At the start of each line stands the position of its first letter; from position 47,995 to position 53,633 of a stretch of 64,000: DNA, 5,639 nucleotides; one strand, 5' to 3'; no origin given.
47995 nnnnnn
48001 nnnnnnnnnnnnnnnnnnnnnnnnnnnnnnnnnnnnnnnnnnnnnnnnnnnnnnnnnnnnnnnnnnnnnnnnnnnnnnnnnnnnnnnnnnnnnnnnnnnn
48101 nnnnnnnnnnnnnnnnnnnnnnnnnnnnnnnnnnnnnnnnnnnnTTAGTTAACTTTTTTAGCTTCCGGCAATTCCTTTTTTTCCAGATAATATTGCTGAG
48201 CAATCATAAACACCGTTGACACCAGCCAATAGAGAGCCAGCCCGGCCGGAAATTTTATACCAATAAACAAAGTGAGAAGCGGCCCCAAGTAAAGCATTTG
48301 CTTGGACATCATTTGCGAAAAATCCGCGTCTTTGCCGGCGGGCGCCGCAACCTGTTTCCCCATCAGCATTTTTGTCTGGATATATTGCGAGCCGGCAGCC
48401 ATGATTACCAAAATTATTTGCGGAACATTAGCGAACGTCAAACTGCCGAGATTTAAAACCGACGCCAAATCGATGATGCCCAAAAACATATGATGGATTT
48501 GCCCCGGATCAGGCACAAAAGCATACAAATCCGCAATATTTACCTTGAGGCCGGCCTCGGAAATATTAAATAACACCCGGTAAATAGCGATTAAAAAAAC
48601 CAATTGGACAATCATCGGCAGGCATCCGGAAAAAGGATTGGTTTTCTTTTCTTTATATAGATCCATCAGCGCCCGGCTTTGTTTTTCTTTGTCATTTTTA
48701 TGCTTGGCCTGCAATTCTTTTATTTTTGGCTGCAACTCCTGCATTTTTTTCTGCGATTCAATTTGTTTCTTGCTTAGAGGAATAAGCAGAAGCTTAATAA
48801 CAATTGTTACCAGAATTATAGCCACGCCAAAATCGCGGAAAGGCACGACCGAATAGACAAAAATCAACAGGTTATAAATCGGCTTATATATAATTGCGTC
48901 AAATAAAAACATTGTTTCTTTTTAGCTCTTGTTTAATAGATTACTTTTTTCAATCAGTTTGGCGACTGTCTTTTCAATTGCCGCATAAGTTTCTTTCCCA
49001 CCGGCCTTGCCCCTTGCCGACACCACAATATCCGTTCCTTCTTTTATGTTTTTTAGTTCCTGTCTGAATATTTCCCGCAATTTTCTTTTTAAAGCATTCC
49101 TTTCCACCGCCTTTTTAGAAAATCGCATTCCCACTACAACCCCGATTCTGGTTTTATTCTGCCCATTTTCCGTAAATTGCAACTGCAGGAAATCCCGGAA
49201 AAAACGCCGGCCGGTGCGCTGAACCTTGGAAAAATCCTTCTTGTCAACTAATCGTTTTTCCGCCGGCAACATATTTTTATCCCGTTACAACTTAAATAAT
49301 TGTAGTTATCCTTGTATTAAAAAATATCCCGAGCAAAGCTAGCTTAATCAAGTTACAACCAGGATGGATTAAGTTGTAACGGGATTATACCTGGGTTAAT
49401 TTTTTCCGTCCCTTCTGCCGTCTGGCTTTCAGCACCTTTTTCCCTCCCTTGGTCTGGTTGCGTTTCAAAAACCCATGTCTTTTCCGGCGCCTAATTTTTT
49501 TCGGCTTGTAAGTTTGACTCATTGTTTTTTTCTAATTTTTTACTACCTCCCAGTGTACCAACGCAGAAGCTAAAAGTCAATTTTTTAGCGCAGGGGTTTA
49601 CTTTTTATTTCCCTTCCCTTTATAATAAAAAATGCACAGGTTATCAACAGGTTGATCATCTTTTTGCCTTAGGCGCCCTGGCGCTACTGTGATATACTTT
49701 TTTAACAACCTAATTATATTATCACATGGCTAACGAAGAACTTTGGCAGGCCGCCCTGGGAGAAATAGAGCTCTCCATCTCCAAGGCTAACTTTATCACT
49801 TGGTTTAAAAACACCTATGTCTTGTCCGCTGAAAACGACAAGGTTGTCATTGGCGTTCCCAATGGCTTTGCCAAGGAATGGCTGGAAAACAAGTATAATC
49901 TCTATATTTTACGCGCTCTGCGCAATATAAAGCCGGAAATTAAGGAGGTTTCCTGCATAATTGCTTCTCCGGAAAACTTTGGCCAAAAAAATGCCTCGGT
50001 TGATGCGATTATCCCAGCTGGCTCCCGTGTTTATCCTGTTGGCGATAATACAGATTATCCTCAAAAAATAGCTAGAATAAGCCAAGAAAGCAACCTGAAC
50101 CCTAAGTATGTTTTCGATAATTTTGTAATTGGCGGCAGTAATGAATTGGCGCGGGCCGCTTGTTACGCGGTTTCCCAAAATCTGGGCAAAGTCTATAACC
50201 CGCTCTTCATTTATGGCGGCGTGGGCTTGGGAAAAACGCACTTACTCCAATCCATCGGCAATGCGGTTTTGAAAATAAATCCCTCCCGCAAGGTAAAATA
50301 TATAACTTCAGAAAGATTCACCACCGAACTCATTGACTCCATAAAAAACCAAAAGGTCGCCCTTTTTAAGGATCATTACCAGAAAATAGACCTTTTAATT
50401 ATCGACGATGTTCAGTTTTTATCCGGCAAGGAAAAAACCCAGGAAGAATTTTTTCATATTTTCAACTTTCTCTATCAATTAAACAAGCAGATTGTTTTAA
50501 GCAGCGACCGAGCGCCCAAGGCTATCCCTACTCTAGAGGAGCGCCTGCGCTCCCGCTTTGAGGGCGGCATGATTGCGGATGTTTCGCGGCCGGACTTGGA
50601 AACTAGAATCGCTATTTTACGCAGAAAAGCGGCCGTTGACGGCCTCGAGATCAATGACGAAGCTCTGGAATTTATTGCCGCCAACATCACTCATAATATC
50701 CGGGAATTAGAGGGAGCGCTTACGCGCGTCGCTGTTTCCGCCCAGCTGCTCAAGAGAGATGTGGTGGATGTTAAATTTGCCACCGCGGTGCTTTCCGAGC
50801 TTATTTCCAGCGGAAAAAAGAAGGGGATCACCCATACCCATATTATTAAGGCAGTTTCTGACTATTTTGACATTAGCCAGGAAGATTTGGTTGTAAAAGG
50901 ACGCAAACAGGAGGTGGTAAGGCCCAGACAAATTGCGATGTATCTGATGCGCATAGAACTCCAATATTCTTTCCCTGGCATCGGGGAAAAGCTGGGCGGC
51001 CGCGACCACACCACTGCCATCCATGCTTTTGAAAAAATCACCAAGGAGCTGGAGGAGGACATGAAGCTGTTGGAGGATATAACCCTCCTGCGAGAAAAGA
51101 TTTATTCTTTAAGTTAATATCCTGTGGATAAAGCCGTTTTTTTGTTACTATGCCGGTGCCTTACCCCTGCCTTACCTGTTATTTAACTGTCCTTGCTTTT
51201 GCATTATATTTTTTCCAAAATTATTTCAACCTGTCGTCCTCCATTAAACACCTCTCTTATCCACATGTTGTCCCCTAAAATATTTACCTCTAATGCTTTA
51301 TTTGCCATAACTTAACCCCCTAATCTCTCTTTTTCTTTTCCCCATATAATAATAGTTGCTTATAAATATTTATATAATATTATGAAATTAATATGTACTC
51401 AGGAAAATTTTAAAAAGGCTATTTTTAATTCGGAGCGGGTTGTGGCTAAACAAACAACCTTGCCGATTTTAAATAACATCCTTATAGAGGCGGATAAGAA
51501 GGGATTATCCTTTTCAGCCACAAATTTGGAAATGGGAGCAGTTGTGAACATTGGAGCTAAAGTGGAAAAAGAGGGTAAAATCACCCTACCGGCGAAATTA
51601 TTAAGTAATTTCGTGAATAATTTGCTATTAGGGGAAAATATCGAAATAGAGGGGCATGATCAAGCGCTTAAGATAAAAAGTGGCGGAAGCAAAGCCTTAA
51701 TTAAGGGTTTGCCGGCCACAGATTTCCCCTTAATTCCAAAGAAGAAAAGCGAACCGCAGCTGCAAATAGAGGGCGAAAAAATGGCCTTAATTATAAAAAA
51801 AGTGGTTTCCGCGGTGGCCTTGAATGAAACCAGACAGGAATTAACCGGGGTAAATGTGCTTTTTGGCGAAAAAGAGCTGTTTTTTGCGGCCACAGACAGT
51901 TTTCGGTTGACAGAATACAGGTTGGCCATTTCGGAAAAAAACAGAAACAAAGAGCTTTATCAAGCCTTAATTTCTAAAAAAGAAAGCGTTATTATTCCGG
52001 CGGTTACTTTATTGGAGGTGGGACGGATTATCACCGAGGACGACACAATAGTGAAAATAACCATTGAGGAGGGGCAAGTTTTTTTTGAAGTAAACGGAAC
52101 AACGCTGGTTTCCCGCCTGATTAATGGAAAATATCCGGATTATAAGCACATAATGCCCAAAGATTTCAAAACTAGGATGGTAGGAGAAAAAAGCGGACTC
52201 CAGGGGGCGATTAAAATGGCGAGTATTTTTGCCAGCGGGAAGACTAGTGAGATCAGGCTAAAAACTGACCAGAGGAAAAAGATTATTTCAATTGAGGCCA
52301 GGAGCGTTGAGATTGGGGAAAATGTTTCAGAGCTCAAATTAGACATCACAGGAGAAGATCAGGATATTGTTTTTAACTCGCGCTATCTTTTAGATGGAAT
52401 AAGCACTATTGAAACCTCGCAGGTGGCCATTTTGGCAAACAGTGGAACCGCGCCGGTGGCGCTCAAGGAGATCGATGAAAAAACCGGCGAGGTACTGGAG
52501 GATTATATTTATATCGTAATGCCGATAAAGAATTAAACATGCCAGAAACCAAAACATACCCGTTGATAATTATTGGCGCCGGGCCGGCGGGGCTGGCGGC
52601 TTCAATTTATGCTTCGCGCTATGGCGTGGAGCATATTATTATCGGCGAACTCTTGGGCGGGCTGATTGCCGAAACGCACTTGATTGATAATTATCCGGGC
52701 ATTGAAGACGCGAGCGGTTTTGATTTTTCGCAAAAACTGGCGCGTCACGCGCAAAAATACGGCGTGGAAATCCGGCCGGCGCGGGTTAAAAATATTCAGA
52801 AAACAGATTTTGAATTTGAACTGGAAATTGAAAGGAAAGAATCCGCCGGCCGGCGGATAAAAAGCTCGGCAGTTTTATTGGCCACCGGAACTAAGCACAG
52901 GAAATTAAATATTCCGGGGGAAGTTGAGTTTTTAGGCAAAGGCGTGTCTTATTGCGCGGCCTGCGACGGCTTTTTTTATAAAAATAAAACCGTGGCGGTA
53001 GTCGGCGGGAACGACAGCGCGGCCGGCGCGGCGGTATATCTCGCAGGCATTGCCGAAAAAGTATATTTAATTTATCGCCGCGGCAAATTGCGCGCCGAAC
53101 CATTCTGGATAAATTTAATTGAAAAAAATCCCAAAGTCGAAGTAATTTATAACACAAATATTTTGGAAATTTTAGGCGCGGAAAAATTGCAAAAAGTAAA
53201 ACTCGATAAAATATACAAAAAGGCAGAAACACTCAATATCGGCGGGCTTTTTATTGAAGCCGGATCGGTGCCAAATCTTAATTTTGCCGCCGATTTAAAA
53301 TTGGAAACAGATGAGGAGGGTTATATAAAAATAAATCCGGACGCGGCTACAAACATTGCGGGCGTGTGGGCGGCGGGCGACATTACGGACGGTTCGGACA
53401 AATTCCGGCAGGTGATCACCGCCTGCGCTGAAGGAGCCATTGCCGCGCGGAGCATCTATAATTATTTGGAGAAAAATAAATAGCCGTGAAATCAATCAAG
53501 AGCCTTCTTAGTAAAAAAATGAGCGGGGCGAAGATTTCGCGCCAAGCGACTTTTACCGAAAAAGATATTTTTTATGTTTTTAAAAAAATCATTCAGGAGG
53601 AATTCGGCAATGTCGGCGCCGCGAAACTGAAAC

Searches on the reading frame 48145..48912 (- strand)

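Call 9: search_protein_families(library=pfam, proteins=[window:48145-48912:-], max_evalue=0.01)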
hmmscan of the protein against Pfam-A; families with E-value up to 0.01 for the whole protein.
window:48145-48912:- (255 aa): 2 families
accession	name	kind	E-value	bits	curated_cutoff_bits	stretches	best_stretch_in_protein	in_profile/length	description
PF02096.25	60KD_IMP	-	7.8e-53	179.2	35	1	28-244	1-162/163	60Kd inner membrane protein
PF01956.21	EMC3_TMCO1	-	0.0017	18.6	27.1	1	30-117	17-111/169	Integral membrane protein EMC3/TMCO1-like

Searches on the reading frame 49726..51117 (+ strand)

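Call 9: search_protein_families(library=pfam, proteins=[window:49726-51117:+], max_evalue=0.01)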
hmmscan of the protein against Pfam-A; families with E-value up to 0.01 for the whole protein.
window:49726-51117:+ (463 aa): 10 families
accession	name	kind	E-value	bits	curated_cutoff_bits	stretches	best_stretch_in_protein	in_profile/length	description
PF00308.24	Bac_DnaA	-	4e-69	232.4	23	1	124-284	1-161/162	Bacterial DnaA ATPAse domain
PF08299.17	Bac_DnaA_C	-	1.7e-25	89.3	31.5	1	372-438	3-69/69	Bacterial dnaA protein helix-turn-helix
PF11638.13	DnaA_N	-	4.2e-13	49.2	24.6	1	4-66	1-64/65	DnaA N-terminal domain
PF01695.23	IstB_IS21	-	2e-08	34.5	24.1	1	160-261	95-193/238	IstB-like ATP binding protein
PF13173.12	AAA_14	-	0.00023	21.6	27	1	158-244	3-86/129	AAA domain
PF13401.12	AAA_22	-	0.00028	21.6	27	0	160-250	8-111/130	AAA domain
PF00910.28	RNA_helicase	-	0.00029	21.7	21.5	1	161-221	2-62/105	RNA helicase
PF01637.24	ATPase_2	-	0.00037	20.8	33.2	1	157-271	20-126/225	ATPase domain predominantly from Archaea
PF22688.2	Hda_lid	-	0.0018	18.6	27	1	293-334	3-44/65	Hda, lid domain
PF00004.35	AAA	-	0.0027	18.6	21.2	1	161-250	2-96/131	ATPase family associated with various cellular activities (AAA)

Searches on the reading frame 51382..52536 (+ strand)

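Call 9: search_protein_families(library=pfam, proteins=[window:51382-52536:+], max_evalue=0.01)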
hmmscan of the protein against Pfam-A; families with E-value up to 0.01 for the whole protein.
window:51382-52536:+ (384 aa): 3 families
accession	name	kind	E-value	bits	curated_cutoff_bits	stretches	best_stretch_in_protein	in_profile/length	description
PF02767.21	DNA_pol3_beta_2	-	5.9e-30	104.4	27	2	128-253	1-116/116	DNA polymerase III beta subunit, central domain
PF00712.24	DNA_pol3_beta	-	7.7e-25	87.8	24.4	1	1-119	1-120/120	DNA polymerase III beta subunit, N-terminal domain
PF02768.20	DNA_pol3_beta_3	-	6e-20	71.7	27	1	256-368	2-112/121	DNA polymerase III beta subunit, C-terminal domain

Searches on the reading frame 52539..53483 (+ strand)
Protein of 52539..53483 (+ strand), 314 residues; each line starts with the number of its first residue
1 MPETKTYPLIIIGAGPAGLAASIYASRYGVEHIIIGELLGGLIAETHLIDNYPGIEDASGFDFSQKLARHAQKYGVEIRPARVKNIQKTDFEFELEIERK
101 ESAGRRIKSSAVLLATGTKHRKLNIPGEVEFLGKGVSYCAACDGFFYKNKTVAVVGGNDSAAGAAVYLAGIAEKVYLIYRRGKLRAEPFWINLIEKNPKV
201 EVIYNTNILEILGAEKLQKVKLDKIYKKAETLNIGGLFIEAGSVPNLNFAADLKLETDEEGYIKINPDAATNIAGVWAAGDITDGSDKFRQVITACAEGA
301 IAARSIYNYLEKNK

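Call 9: search_protein_families(library=pfam, proteins=[window:52539-53483:+], max_evalue=0.01)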
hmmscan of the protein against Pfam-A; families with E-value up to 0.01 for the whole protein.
window:52539-53483:+ (314 aa): 8 families
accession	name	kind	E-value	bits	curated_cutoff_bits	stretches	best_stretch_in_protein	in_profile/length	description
PF07992.20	Pyr_redox_2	-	3.7e-43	148.4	26.1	1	8-299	2-291/291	Pyridine nucleotide-disulphide oxidoreductase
PF13738.12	Pyr_redox_3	-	9.9e-20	71.4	30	2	62-280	82-305/305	Pyridine nucleotide-disulphide oxidoreductase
PF00070.33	Pyr_redox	-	1e-11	45.6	22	1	152-222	2-79/82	Pyridine nucleotide-disulphide oxidoreductase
PF01266.30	DAO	-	2.9e-05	24.2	27.9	0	63-120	151-206/353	FAD dependent oxidoreductase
PF12831.13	FAD_oxidored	-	0.00015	21.7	27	0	9-43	2-38/416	FAD dependent oxidoreductase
PF01494.25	FAD_binding_3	-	0.00019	21.2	22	1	8-35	3-30/349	FAD binding domain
PF01134.28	GIDA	-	0.0024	17.5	22.1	0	9-37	2-30/391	Glucose inhibited division protein A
PF03486.20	HI0933_like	-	0.0025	17.8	50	0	9-35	3-29/244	HI0933-like protein Rossmann domain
